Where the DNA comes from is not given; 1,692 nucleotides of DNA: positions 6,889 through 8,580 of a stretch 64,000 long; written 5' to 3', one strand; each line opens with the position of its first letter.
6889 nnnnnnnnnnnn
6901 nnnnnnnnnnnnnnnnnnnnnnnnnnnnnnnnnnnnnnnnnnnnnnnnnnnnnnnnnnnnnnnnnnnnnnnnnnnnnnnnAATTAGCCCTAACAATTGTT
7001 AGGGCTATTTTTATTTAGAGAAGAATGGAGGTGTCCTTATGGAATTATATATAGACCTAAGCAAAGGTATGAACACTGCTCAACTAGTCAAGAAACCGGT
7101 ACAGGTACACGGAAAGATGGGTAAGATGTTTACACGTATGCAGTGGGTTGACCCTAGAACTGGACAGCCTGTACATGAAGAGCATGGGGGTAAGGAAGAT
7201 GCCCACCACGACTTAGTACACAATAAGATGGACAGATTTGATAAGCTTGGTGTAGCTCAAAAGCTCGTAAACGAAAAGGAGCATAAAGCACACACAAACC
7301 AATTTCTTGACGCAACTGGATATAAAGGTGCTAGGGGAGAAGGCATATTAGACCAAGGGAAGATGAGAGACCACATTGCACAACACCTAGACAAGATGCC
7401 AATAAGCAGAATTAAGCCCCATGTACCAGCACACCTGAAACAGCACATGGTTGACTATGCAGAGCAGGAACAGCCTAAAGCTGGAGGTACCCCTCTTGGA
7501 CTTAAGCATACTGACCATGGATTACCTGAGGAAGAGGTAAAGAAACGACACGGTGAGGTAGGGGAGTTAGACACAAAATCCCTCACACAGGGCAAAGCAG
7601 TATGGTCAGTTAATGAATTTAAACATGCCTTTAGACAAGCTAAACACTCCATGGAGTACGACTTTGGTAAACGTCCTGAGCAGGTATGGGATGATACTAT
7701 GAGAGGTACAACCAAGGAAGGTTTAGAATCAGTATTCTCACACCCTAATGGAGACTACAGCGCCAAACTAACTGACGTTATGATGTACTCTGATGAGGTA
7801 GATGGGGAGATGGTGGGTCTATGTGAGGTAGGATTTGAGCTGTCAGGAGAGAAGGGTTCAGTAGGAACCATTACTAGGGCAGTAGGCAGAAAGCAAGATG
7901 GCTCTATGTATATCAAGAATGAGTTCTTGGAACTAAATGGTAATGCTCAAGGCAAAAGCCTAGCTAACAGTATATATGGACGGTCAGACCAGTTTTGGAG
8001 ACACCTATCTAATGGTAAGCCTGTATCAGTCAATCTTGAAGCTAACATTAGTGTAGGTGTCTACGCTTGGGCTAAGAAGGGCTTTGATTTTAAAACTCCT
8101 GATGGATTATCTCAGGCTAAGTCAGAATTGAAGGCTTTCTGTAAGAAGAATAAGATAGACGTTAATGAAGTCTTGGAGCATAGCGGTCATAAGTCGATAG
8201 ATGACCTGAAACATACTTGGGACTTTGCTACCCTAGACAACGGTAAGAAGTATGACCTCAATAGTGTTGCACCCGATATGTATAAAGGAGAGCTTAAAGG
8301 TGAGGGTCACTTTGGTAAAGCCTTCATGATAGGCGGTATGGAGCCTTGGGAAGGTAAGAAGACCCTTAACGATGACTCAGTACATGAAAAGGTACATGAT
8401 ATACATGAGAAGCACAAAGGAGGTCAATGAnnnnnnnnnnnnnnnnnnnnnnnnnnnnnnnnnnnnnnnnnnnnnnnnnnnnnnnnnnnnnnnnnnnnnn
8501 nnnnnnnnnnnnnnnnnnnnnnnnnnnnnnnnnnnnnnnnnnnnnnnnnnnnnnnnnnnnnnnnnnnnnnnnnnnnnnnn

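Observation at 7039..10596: Three tandem His/Lys-rich paralogs sharing a roughly 40-aa N-terminal module, directly upstream of the portal gene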

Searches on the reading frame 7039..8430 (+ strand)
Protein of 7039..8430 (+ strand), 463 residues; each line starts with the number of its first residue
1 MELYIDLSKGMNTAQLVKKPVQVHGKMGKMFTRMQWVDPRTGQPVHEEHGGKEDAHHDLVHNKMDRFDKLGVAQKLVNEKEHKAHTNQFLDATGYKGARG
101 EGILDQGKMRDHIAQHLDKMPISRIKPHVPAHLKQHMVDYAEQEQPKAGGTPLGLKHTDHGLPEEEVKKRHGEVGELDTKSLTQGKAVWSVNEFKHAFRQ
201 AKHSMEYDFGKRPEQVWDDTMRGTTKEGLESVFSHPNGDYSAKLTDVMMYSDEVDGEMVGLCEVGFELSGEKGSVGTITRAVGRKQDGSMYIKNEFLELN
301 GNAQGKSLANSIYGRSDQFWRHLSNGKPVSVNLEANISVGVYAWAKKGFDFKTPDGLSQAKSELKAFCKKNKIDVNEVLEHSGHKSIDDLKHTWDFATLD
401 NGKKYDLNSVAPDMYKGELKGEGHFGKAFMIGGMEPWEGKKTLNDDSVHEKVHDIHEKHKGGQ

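Call 9: search_protein_families(library=pfam, proteins=[window:7039-8430:+], max_evalue=0.01)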
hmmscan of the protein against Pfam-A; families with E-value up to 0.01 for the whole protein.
window:7039-8430:+ (463 aa): 0 families

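Call 10: search_protein_families(library=phrogs, proteins=[window:7039-8430:+], max_evalue=0.01)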
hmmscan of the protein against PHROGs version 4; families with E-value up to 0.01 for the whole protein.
window:7039-8430:+ (463 aa): 5 families
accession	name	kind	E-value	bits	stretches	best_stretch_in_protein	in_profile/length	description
phrog_25452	-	unknown function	7.9e-98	329.4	1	1-458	1-431/437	-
phrog_27103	-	unknown function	5.1e-58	198.3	2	225-448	352-575/626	-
phrog_4611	-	head and packaging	6.3e-13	48.9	1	302-461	524-708/710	minor head protein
phrog_23829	-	unknown function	1.5e-06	27.5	1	9-43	74-108/1086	-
phrog_26588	-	DNA, RNA and nucleotide metabolism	8.7e-06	25.1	1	4-85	207-296/932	ParB-like partition nuclease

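Call 18: find_homologous_proteins(query=window:7039-8430:+, max_evalue=0.001)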
Query window:7039-8430:+ (463 aa): 64 proteins with E <= 0.001 among 4013 candidates.
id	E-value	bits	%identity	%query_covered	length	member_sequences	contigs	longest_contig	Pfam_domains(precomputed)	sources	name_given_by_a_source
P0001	0.0e+0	1069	100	100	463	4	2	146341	-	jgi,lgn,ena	-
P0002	2.7e-245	833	77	100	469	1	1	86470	-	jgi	jgi:hypothetical protein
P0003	1.1e-114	402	45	100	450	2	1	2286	-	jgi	-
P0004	6.5e-110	386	44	99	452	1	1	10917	-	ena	-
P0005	7.9e-110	386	44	100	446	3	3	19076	-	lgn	-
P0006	7.5e-107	376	43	99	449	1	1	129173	-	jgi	jgi:hypothetical protein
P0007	1.4e-105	372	43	99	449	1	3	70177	-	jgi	jgi:hypothetical protein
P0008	4.4e-104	367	45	100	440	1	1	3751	-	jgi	jgi:hypothetical protein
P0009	1.8e-99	352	44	100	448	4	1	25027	-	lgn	-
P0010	1.0e-97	346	41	100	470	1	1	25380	-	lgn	-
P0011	3.1e-95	338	43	98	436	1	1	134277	-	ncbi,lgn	ncbi:hypothetical protein D3C74_55070 [compost metagenome]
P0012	3.6e-89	318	39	99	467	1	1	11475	-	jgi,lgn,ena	-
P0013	3.4e-88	315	40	99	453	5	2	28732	-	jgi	jgi:hypothetical protein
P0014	7.5e-88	314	41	98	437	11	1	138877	-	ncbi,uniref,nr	ncbi:PE-PGRS family protein [Bacillus phage Shanette]|uniref:PE-PGRS family protein n=1 Tax=Bacillus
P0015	1.2e-87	313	43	99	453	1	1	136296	-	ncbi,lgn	ncbi:hypothetical protein D1872_50730 [compost metagenome]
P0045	8.1e-49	185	40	49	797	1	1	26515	PF02195.27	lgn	-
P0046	1.1e-48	184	33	95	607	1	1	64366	PF02195.27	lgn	-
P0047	9.3e-47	178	37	55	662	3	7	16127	-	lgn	-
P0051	1.7e-39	154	37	49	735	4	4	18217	-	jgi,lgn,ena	-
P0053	3.7e-36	143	30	95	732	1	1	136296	-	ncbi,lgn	ncbi:hypothetical protein D1872_50960 [compost metagenome]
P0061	5.5e-8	50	59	12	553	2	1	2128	PF26856.1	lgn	-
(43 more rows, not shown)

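Call 19: search_solved_structures(query=window:7039-8430:+, max_evalue=1)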
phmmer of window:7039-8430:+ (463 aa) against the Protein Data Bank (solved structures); distinct sequences matched with E-value up to 1: 0.

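Call 23: search_protein_families(library=pfam, proteins=[P0061, P0045, P0046, P0053, P0047, P0051], max_evalue=1)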
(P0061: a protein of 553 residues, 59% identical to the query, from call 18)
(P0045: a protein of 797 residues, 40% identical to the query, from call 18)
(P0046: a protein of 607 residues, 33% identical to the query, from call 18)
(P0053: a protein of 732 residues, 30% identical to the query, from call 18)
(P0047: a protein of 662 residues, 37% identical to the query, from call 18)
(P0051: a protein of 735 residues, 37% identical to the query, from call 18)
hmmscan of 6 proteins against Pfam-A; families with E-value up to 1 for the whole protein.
P0061 (553 aa): 3 families
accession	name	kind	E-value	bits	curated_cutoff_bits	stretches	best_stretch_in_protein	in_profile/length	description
PF11271.13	PorA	-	0.01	15.6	29.5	1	93-148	201-257/297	Porin PorA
PF12668.12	DUF3791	-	0.14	12.6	25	0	289-306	14-31/60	Protein of unknown function (DUF3791)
PF10440.15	WIYLD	-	0.26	11.6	27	0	315-337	3-25/61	Ubiquitin-binding WIYLD domain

P0045 (797 aa): 2 families
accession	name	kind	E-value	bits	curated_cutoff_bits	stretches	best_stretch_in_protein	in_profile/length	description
PF08857.17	ParBc_2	-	0.094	13.3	23.6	1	134-234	18-115/158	Putative ParB-like nuclease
PF02195.25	ParB_N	-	0.27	11.7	26.3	0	128-194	6-77/95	ParB N-terminal domain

P0046 (607 aa): 1 family
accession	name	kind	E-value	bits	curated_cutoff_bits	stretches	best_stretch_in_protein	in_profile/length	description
PF02195.25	ParB_N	-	0.014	15.8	26.3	1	115-155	40-84/95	ParB N-terminal domain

P0053 (732 aa): 3 families
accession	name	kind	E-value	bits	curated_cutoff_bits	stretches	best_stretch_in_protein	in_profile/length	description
PF02026.21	RyR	-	0.0022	18.6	27.4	1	82-119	49-86/91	RyR domain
PF24792.1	DUF7701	-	0.017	15.8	27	1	74-112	46-87/91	Domain of unknown function (DUF7701)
PF10007.15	DUF2250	-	0.066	13.8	24.4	1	90-131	21-63/93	Uncharacterized protein conserved in archaea (DUF2250)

P0047 (662 aa): 0 families

P0051 (735 aa): 4 families
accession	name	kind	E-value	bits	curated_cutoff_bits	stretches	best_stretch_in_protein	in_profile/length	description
PF02026.21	RyR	-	0.00045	20.8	27.4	1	79-130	20-85/91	RyR domain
PF24792.1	DUF7701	-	0.0049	17.5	27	1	84-126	44-89/91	Domain of unknown function (DUF7701)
PF03159.24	XRN_N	-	0.024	14.5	22.9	1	419-479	114-177/241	XRN 5'-3' exonuclease N-terminus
PF11716.13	MDMPI_N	-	0.65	11.1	24.2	0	79-129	88-139/140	Mycothiol maleylpyruvate isomerase N-terminal domain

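Call 27: predict_structure(alignment_id=A1)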
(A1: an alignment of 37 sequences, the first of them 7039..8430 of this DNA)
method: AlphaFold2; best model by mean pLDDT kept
length: 463 residues; sequences in the alignment: 37
mean_pLDDT: 84.4   pTM: 0.66
mean pLDDT of the five models: 84.4, 82.9, 82.4, 81.9, 81.1
residues with pLDDT >= 90: 221; 70-90: 179; 50-70: 42; < 50: 21
segments of 3 or more residues with pLDDT < 50: 1-7, 141-149
pLDDT, mean of each block of 10 residues (from residue 1): 41 67 65 76 75 77 88 85 80 71 72 90 85 71 44 75 90 92 93 96 92 92 95 93 97 94 97 92 94 90 75 93 94 77 87 95 96 95 96 95 92 83 93 91 88 75 42
secondary structure, 60 per line:
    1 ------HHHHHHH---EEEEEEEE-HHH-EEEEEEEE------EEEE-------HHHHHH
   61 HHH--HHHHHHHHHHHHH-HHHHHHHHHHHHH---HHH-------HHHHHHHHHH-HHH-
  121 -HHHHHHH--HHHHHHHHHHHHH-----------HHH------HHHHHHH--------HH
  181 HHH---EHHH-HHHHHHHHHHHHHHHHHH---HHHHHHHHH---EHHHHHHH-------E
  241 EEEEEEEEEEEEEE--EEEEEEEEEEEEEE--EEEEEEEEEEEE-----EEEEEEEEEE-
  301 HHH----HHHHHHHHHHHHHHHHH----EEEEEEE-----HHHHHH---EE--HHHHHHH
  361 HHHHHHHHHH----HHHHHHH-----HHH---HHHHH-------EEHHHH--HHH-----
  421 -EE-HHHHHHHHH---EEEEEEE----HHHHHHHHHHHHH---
elements in order: H7-13 E17-24 E30-37 E44-47 H55-63 H66-78 H80-92 H106-115 H122-128 H131-143 H164-170 H179-183 H192-209 H213-221 H226-232 E240-254 E257-270 E273-284 E290-299 H308-324 E329-335 H341-346 H354-370 H375-381 H393-397 H407-410 H425-433 E437-443 H448-460

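Call 29: fold_search(model_id=the predicted structure, library=pdb)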
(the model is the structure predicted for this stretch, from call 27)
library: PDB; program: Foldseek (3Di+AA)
matches with E <= 10: 549; with E <= 0.001: 0
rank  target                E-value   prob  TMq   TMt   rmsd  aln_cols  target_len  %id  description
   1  6yzz                  1.7e-02  1.00  0.16  0.44   3.4        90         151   17  Arabidopsis thaliana Naa50 in complex with AcCoA (released 2020-12-30)
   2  6z00_A                1.9e-02  1.00  0.17  0.45   3.0        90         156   14  Arabidopsis thaliana Naa50 in complex with bisubstrate analogue CoA-Ac-MVNAL (released 2020-12-30)
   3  6ee1_A                1.9e-02  0.60  0.17  0.12  22.4       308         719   11  Crystal structure of Mycobacterium tuberculosis ICL2 in complex with acetyl-CoA (released 2019-08-14)
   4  6edz_A                1.9e-02  0.54  0.17  0.12  21.4       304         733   11  Crystal structure of Mycobacterium tuberculosis ICL2 in complex with acetyl-CoA, form I (released 2019-08-14)
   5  6ee1_D                2.2e-02  0.87  0.17  0.11  13.7       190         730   15  Crystal structure of Mycobacterium tuberculosis ICL2 in complex with acetyl-CoA (released 2019-08-14)
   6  6edz_C                2.4e-02  0.89  0.17  0.11  13.6       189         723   13  Crystal structure of Mycobacterium tuberculosis ICL2 in complex with acetyl-CoA, form I (released 2019-08-14)
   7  6ee1_B                2.7e-02  0.47  0.17  0.12  22.7       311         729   12  Crystal structure of Mycobacterium tuberculosis ICL2 in complex with acetyl-CoA (released 2019-08-14)
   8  6edz_D                2.7e-02  0.44  0.17  0.11  21.8       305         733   11  Crystal structure of Mycobacterium tuberculosis ICL2 in complex with acetyl-CoA, form I (released 2019-08-14)
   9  6edz_B                3.0e-02  0.84  0.17  0.11  13.6       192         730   14  Crystal structure of Mycobacterium tuberculosis ICL2 in complex with acetyl-CoA, form I (released 2019-08-14)
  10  6ee1_C                3.0e-02  0.44  0.16  0.11  22.3       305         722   12  Crystal structure of Mycobacterium tuberculosis ICL2 in complex with acetyl-CoA (released 2019-08-14)
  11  7l1k_A                3.3e-02  1.00  0.17  0.47   3.1        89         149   10  Cryo-EM structure of S. Pombe NatC complex with a Bisubstrate inhibitor and inositol hexaphosphate (released 2021-05-12)
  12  6edw_D                3.4e-02  0.44  0.15  0.10  31.7       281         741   11  Crystal structure of Mycobacterium tuberculosis ICL2 in the apo form (released 2019-08-14)
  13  6edw_B                3.4e-02  0.33  0.13  0.08  30.0       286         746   10  Crystal structure of Mycobacterium tuberculosis ICL2 in the apo form (released 2019-08-14)
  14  9obo_D                4.2e-02  0.30  0.13  0.08  29.7       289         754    8  Crystal structure of Mycobacterium tuberculosis isocitrate lyase 2 fixed in the apo form with disulfide bonds (released 2026-03-18)
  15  8han_K                4.6e-02  0.99  0.19  0.17   6.3       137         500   10  Cryo-EM structure of the CBP catalytic core bound to the H4K12acK16ac nucleosome, class 3 (released 2023-05-17)
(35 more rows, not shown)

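Call 38: search_dna_similar(query=window:7039-8430:+, collection=phages, mode=protein, max_rows=60, rows=spread, max_evalue=0.001)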
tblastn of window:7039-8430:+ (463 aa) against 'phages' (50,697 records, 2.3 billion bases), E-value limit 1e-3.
Records with a match: 11; places in all: 27; records where one place covers at least 80% of the query: 8.
Best place of each record, by identity: <60% 11.
By first word of the organism name: Bacillus 10; Exiguobacterium 1.
By host as written in the record: Bacillus cereus 5; Bacillus cereus HER1399 2; Bacillus cereus BGSC 6E1 2; Bacillus sp. S4 1; Exiguobacterium alkaliphilum 1.
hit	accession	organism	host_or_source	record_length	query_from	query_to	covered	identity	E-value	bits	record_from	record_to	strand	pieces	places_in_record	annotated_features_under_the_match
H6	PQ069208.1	Bacillus phage S4-1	Bacillus sp. S4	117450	1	456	98%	42.0%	3e-94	317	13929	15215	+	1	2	record has no annotation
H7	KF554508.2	Bacillus phage CP-51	Bacillus cereus HER1399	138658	1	456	98%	41.5%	2e-92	312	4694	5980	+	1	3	hypothetical protein (x2)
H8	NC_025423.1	Bacillus phage CP-51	Bacillus cereus HER1399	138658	1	456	98%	41.5%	2e-92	312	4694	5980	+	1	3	hypothetical protein (x2)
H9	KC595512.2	Bacillus phage JL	Bacillus cereus BGSC 6E1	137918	1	456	98%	41.4%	2e-92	312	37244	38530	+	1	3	PE-PGRS family protein | hypothetical protein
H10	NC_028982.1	Bacillus phage JL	Bacillus cereus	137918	1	456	98%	41.4%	2e-92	312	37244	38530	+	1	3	PE-PGRS family protein | hypothetical protein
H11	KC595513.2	Bacillus phage Shanette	Bacillus cereus BGSC 6E1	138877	1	456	98%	40.9%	1e-91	310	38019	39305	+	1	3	PE-PGRS family protein | hypothetical protein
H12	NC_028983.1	Bacillus phage Shanette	Bacillus cereus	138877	1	456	98%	40.9%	1e-91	310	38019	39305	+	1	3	PE-PGRS family protein | hypothetical protein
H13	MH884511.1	Exiguobacterium phage vB_EalM-132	Exiguobacterium alkaliphilum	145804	1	444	96%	35.3%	1e-64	231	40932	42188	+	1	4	hypothetical protein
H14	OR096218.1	Bacillus phage vB_BceS-M2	Bacillus cereus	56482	182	461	60%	29.2%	2e-29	128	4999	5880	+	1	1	putative minor capsid protein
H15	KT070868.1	Bacillus phage PBC5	Bacillus cereus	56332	182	461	60%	29.2%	2e-29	128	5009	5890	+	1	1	putative minor capsid protein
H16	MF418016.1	Bacillus phage vB_BceM-HSE3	Bacillus cereus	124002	250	461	46%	29.1%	2e-19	98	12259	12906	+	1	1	hypothetical protein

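Call 39: get_annotated_region(hit=H15, flank=5000)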
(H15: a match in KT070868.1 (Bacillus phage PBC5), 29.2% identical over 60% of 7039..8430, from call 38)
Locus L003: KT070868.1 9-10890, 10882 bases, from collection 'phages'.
description: Bacillus phage PBC5, complete genome.
organism: Bacillus phage PBC5 (NCBI taxid 1675030)
taxonomy: Viruses; Duplodnaviria; Heunggongvirae; Uroviricota; Caudoviricetes
host: Bacillus cereus; source: -; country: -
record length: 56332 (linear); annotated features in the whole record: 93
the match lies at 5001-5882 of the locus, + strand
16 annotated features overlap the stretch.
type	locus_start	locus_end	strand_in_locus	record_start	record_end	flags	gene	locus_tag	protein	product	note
CDS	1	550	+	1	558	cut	-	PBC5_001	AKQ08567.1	putative terminase small subunit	-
CDS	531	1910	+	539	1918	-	-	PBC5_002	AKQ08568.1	terminase large subunit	-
CDS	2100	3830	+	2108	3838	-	-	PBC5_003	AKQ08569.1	hypothetical protein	-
CDS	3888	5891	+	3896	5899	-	-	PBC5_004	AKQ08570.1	putative minor capsid protein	-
CDS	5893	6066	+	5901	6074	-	-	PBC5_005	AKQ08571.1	hypothetical protein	-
CDS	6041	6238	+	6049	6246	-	-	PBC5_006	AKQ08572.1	hypothetical protein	-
CDS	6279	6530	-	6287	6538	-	-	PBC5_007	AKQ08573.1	hypothetical protein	-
CDS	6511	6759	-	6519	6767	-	-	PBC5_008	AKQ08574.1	hypothetical protein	-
CDS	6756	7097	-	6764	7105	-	-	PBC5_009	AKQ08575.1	hypothetical protein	-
CDS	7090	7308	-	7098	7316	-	-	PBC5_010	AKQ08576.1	hypothetical protein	-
CDS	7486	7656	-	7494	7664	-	-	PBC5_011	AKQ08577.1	hypothetical protein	-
CDS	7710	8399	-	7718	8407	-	-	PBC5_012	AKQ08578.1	putative gamma-glutamyl cyclotransferase-like protein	-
CDS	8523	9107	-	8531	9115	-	-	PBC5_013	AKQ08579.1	hypothetical protein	-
CDS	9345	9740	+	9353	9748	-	-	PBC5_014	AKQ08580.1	hypothetical protein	-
CDS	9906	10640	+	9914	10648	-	-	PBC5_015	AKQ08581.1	putative minor structural protein 1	-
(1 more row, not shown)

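Call 40: get_annotated_region(hit=H16, flank=6000)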
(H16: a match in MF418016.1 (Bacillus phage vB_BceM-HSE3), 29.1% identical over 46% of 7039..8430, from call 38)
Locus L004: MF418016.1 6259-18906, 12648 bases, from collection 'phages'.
description: Bacillus phage vB_BceM-HSE3, complete genome.
organism: Bacillus phage vB_BceM-HSE3 (NCBI taxid 2170705)
taxonomy: Viruses; Duplodnaviria; Heunggongvirae; Uroviricota; Caudoviricetes
host: Bacillus cereus; source: hospital sewage; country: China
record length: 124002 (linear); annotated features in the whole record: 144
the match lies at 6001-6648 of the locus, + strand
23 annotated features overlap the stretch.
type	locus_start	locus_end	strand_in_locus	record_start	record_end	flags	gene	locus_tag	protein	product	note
CDS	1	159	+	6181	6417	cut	-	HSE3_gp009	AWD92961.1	hypothetical protein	gp009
CDS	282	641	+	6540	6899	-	-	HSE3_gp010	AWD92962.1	hypothetical protein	gp010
CDS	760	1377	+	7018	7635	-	-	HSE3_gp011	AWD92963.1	DNA-directed RNA polymerase subunit alpha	gp011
CDS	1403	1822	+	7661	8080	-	-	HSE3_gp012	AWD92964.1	hypothetical protein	gp012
CDS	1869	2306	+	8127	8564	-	-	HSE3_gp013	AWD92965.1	hypothetical protein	gp013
CDS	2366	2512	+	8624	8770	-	-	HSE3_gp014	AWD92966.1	hypothetical protein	gp014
CDS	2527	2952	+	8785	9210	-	-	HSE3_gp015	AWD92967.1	hypothetical protein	gp015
CDS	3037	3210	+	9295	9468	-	-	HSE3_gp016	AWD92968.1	hypothetical protein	gp016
CDS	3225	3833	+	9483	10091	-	-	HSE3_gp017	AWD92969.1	RNA polymerase sigma-E factor precursor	gp017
CDS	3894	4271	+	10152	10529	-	-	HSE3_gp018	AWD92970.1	hypothetical protein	gp018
CDS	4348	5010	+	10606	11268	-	-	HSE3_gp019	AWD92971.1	hypothetical protein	gp019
CDS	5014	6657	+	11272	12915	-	-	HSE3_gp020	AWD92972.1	hypothetical protein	gp020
CDS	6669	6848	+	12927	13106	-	-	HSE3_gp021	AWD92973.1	glutamate--tRNA ligase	gp021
CDS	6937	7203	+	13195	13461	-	-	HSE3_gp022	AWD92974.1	hypothetical protein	gp022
CDS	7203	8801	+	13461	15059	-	-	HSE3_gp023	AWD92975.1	hypothetical protein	gp023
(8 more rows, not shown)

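Call 41: search_protein_families(library=pfam, proteins=[L003:3888-5891:+, L003:2100-3830:+, L004:5014-6657:+], max_evalue=0.01)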
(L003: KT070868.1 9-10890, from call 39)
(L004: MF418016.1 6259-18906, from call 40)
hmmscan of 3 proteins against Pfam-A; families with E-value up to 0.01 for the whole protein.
L003:3888-5891:+ (667 aa): 2 families
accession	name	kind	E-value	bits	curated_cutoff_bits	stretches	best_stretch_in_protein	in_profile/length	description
PF06152.16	Phage_min_cap2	-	1.6e-15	57.4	26.3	1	42-272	78-322/366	Phage minor capsid protein 2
PF04233.19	Phage_Mu_F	-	6.4e-07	30.5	29.6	1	111-235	2-110/112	Phage Mu protein F like protein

L003:2100-3830:+ (576 aa): 0 families

L004:5014-6657:+ (547 aa): 0 families

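Call 55: find_encoding_contigs(protein=P0045, flank=10000, max_places=2)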
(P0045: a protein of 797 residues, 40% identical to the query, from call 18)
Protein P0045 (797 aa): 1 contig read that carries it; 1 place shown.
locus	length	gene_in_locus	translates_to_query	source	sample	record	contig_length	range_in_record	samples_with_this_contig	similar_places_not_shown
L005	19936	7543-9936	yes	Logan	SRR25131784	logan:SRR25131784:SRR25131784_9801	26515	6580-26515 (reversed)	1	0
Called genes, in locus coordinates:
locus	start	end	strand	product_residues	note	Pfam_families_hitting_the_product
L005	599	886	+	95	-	PF26760:Lockin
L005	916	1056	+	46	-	-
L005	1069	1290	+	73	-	-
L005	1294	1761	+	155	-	PF00210:Ferritin, PF02915:Rubrerythrin (weak)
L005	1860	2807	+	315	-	PF07460:NUMOD3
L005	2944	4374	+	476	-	PF05876:GpA_ATPase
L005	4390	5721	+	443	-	-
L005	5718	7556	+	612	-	-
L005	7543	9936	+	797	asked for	PF02195:ParB_N (weak)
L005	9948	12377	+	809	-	PF12294:DUF3626 (faint)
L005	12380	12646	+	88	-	-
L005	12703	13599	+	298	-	PF04542:Sigma70_r2 (weak)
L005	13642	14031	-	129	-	-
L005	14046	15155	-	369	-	-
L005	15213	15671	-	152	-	-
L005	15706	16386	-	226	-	-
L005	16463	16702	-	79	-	-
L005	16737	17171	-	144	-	-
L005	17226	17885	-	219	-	PF21722:Gly_rich_2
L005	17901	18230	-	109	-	-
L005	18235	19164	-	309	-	-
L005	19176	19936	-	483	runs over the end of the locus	-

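Call 78: search_protein_families(library=phrogs, proteins=[L005:4390-5721:+, L005:5718-7556:+, L005:9948-12377:+], max_evalue=0.00001)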
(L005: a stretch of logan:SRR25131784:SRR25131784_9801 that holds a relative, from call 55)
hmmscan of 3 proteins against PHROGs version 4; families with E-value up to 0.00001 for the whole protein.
L005:4390-5721:+ (443 aa): 0 families

L005:5718-7556:+ (612 aa): 3 families
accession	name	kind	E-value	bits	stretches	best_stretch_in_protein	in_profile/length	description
phrog_27103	-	unknown function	2.6e-53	182.8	2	418-597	399-569/626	-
phrog_25452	-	unknown function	7.1e-39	135.1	1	326-603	156-421/437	-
phrog_23829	-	unknown function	6.3e-07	28.7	1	10-50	67-107/1086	-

L005:9948-12377:+ (809 aa): 1 family
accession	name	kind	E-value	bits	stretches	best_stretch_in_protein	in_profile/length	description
phrog_26588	-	DNA, RNA and nucleotide metabolism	1.3e-175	587.2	1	63-806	197-932/932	ParB-like partition nuclease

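Call 83: search_protein_families(library=ncbifam, proteins=[window:7039-8430:+], max_evalue=0.1)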
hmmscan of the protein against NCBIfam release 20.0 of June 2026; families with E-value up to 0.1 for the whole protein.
window:7039-8430:+ (463 aa): 1 family
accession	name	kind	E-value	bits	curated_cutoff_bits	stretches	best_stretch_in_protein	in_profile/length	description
NF003984.0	PRK05471.1-3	equivalog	0.064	12.5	423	0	119-154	149-183/265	CDP-diacylglycerol diphosphatase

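Call 110: find_encoding_contigs(protein=window:7039-8430:+, flank=1000, max_places=3)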
Protein window:7039-8430:+ (463 aa): 4 contigs read that carry it; 1 place shown.
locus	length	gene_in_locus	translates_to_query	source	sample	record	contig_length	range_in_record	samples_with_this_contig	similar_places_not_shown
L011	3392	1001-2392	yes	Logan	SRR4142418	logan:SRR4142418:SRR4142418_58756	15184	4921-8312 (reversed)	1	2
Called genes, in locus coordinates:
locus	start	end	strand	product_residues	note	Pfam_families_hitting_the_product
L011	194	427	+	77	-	-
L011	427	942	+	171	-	PF13392:HNH_3 (weak)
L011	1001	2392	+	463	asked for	-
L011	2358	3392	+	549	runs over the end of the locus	-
